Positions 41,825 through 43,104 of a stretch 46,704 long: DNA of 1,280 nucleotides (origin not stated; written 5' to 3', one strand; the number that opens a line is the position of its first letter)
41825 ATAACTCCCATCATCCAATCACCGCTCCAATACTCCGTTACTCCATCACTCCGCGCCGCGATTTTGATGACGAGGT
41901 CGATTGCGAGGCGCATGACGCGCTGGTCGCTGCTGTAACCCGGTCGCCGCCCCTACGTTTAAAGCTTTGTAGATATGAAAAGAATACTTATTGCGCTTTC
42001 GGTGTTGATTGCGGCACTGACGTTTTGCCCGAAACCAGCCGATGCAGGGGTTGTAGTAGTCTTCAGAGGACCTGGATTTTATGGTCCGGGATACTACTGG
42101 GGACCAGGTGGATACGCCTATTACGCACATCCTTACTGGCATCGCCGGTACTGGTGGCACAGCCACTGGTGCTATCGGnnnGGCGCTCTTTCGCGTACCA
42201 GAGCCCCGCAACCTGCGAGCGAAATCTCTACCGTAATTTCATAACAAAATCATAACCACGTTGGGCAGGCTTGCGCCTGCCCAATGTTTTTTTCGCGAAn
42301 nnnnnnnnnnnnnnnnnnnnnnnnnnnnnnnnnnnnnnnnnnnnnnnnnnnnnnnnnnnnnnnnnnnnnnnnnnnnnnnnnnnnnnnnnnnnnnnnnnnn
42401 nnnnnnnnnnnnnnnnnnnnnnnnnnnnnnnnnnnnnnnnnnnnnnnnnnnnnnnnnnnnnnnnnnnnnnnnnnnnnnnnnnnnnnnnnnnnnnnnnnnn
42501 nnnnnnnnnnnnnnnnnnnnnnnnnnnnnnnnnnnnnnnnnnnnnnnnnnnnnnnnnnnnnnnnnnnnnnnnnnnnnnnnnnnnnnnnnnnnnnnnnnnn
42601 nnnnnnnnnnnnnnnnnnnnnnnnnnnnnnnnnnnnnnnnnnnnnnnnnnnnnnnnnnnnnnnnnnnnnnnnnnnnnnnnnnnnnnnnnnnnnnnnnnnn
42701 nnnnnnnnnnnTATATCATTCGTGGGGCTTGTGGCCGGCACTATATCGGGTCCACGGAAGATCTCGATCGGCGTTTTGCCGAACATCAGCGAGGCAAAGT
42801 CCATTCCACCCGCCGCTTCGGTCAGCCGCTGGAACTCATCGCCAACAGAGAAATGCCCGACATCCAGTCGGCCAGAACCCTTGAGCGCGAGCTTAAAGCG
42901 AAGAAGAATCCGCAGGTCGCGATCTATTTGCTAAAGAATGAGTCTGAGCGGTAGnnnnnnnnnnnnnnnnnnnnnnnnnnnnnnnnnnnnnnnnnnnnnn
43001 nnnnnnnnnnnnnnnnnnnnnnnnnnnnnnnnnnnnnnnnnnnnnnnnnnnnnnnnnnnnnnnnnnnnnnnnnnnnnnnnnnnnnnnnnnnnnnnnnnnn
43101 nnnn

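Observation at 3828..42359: Most of the longer intergenic spacers carry a long hairpin or TIR element, usually with arms built from tandem 7-9-nt repeats and a locus-specific unit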

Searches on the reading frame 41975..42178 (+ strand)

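Call 29: search_protein_families(library=ncbifam, proteins=[window:41975-42178:+], max_evalue=0.01)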
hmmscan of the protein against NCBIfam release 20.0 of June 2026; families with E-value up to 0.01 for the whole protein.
window:41975-42178:+ (68 aa): 0 families

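Call 30: search_protein_families(library=pfam, proteins=[window:41975-42178:+], max_evalue=0.01)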
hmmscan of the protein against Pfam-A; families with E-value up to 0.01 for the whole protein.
window:41975-42178:+ (68 aa): 1 family
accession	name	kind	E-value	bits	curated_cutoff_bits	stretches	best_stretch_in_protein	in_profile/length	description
PF12982.12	DUF3866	-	0.0084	15.8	25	1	12-47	163-198/318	Protein of unknown function (DUF3866)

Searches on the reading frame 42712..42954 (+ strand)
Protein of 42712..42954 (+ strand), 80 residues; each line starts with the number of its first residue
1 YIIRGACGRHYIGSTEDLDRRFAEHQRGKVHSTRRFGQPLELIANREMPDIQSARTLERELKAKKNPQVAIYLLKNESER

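Call 81: search_protein_families(library=ncbifam, proteins=[window:42712-42954:+], max_evalue=0.01)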
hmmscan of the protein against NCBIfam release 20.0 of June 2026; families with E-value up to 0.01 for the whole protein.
window:42712-42954:+ (80 aa): 1 family
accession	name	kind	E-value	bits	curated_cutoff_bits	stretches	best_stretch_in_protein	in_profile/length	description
TIGR01453.1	grpIintron_endo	subfamily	0.0028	17.7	56.05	1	2-28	6-33/215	group I intron endonuclease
